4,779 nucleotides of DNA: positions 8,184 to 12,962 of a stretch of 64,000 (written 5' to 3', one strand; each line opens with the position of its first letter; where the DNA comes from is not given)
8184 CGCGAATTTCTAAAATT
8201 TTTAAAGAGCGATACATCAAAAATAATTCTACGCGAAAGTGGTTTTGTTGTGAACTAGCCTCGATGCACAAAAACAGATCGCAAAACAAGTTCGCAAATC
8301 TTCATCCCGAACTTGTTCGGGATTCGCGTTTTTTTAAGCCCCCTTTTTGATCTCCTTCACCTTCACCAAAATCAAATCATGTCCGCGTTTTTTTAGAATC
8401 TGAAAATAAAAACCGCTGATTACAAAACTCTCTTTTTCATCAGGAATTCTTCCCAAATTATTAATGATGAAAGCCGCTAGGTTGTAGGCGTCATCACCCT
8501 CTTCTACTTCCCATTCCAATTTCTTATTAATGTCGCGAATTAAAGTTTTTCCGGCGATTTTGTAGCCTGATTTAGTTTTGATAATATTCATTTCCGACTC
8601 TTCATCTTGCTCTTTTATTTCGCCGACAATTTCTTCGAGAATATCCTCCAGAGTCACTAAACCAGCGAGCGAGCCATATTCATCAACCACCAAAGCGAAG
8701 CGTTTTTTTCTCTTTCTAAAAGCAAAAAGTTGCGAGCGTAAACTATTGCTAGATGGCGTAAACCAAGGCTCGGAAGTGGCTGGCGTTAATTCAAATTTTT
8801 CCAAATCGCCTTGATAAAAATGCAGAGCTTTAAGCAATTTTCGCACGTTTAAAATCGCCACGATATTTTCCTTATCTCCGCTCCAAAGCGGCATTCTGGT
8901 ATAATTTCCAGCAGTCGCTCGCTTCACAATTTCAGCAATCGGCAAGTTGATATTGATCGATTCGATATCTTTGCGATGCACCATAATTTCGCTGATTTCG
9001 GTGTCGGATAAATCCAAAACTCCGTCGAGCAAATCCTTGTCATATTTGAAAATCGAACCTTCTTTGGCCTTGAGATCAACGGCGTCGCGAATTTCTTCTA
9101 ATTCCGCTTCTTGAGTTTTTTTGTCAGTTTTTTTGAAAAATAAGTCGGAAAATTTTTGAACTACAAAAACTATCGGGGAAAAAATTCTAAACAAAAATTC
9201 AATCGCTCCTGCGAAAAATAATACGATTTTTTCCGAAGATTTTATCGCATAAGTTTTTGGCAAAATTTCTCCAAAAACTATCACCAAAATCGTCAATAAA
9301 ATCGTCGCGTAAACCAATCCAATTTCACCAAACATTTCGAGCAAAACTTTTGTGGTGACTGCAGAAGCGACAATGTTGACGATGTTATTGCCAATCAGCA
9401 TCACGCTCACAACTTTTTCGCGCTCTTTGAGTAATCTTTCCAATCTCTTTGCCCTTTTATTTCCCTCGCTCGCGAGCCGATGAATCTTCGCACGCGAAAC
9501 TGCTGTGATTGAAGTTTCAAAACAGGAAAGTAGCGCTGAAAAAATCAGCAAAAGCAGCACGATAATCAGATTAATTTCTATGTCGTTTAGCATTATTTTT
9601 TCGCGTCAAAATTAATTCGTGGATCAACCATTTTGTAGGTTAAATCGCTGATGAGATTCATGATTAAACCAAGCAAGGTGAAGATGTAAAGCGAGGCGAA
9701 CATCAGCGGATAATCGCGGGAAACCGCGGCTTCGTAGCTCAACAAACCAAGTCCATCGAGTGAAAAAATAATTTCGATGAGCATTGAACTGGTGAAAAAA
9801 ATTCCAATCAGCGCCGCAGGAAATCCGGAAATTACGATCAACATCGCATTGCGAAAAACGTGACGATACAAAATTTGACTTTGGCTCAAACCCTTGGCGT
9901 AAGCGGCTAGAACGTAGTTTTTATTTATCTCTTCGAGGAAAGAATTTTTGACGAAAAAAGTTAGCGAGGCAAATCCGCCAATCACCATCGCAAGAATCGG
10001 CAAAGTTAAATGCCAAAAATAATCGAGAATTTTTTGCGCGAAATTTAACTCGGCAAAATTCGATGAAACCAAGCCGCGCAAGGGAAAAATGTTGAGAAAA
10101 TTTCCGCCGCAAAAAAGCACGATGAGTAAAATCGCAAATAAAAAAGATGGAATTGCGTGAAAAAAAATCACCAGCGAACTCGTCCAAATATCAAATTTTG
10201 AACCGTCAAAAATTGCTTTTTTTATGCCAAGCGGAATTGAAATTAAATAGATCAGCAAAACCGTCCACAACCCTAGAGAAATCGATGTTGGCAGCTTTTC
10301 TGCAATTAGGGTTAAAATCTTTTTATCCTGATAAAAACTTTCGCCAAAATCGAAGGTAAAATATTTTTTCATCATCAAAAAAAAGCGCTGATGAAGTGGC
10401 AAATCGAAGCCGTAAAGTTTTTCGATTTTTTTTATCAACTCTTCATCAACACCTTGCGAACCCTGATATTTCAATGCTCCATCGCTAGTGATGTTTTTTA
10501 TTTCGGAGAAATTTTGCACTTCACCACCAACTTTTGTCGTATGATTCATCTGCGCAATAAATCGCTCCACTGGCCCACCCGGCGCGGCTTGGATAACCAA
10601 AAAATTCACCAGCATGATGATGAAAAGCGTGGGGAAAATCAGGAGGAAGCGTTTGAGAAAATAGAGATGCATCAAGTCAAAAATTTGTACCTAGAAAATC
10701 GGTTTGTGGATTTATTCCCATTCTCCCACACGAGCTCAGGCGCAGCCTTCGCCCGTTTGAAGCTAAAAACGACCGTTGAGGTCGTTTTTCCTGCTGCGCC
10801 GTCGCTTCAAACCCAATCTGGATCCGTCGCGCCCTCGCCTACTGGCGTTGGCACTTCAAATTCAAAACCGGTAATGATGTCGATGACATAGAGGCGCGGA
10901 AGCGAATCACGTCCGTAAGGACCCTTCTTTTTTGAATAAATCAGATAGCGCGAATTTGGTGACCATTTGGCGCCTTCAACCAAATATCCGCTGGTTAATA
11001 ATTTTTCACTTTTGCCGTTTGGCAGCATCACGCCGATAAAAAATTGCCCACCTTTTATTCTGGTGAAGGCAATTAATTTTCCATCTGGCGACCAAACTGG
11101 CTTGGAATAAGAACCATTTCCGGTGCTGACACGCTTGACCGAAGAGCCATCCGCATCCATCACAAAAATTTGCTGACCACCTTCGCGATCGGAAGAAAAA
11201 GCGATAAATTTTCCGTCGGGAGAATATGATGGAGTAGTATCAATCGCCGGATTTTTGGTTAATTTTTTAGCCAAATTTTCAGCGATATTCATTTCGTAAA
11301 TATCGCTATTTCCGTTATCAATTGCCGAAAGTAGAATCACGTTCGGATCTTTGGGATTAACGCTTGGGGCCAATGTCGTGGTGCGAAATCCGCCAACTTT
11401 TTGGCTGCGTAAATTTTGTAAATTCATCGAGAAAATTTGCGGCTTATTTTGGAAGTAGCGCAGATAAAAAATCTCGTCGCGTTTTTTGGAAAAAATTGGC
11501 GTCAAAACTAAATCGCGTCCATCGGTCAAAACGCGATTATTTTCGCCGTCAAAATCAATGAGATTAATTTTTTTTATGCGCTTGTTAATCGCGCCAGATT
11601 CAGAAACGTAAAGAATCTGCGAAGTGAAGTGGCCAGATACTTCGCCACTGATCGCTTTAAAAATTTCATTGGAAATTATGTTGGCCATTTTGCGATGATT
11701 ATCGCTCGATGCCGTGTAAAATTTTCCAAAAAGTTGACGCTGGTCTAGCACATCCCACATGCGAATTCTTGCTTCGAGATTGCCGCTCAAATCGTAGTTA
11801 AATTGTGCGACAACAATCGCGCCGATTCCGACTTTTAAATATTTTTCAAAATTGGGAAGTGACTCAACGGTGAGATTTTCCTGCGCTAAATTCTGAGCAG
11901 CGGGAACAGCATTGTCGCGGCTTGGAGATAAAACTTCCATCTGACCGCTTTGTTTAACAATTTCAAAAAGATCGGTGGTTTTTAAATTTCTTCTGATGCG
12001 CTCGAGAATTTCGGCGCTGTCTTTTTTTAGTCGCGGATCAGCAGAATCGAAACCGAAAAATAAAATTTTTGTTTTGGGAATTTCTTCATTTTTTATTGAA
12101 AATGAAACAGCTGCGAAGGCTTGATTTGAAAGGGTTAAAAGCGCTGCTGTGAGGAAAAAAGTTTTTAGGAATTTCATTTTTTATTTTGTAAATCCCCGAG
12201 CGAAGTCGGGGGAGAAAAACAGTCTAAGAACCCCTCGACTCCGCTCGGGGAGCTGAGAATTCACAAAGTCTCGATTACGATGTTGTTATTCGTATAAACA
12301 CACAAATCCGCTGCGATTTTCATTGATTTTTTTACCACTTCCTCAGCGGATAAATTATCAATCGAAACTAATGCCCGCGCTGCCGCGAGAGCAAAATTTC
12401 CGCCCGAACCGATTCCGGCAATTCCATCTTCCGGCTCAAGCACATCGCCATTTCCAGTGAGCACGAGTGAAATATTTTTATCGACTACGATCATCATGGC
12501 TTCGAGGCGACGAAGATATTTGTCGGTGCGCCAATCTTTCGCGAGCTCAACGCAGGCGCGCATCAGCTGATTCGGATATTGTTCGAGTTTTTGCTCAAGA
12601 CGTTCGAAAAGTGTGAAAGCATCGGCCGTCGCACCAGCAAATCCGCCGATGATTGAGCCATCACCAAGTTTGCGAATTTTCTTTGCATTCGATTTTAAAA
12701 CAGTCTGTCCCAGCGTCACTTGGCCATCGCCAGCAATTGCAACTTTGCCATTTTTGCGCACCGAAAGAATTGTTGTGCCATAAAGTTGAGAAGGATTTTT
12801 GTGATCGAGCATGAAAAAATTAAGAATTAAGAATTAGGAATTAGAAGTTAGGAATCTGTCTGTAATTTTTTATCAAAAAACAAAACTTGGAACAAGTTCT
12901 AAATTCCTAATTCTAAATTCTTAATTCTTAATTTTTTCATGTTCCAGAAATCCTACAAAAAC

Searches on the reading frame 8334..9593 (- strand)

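Call 17: search_protein_families(library=pfam, proteins=[window:8334-9593:-], max_evalue=0.00001)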
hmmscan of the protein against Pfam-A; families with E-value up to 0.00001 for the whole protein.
window:8334-9593:- (419 aa): 3 families
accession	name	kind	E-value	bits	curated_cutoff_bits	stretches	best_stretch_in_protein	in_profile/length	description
PF01595.25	CNNM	-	2.1e-48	164.9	28.4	1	10-182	1-178/181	Cyclin M transmembrane N-terminal domain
PF03471.22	CorC_HlyC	-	3.4e-12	46.7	27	1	343-414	7-79/81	Transporter associated domain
PF00571.33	CBS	-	2.1e-11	44.4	24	0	276-323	9-56/57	CBS domain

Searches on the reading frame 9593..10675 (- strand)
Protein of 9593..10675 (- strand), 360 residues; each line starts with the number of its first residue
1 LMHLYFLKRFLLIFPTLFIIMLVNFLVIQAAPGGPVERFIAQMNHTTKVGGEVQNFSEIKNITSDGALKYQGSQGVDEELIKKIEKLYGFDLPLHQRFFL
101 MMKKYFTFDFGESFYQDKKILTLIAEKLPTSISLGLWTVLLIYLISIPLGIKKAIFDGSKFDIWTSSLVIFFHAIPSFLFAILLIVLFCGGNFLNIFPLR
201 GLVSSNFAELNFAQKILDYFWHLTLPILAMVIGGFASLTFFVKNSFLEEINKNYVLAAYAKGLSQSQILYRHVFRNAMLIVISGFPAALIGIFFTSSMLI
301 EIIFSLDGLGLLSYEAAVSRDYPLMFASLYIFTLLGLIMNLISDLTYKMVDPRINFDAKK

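Call 17: search_protein_families(library=pfam, proteins=[window:9593-10675:-], max_evalue=0.00001)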
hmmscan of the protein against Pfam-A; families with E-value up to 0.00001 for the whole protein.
window:9593-10675:- (360 aa): 1 family
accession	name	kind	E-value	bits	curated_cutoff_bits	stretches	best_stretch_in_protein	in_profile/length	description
PF00528.27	BPD_transp_1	-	1.1e-34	120.2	26.4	1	147-354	2-182/184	Binding-protein-dependent transport system inner membrane component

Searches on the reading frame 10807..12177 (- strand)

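Call 17: search_protein_families(library=pfam, proteins=[window:10807-12177:-], max_evalue=0.00001)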
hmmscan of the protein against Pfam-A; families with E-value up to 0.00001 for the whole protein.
window:10807-12177:- (456 aa): 2 families
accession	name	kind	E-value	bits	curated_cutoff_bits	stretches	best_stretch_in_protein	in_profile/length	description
PF07676.18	PD40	-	1.3e-21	76.4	20.9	1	304-339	2-38/38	WD40-like Beta Propeller Repeat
PF25174.1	Beta-prop_THOC3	-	3.4e-06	26.7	305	0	259-376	40-151/272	THOC3 beta-propeller domain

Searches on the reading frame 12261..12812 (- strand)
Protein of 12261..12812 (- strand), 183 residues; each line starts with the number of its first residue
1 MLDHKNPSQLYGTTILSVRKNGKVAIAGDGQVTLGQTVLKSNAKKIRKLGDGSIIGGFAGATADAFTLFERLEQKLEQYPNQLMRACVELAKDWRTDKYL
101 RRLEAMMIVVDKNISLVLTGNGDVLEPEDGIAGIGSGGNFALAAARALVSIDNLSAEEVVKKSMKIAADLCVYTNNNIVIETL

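Call 17: search_protein_families(library=pfam, proteins=[window:12261-12812:-], max_evalue=0.00001)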
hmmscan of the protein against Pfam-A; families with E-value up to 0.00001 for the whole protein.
window:12261-12812:- (183 aa): 1 family
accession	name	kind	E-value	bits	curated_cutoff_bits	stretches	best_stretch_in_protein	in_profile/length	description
PF00227.31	Proteasome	-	2.5e-25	89.7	22.4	1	12-182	4-188/189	Proteasome subunit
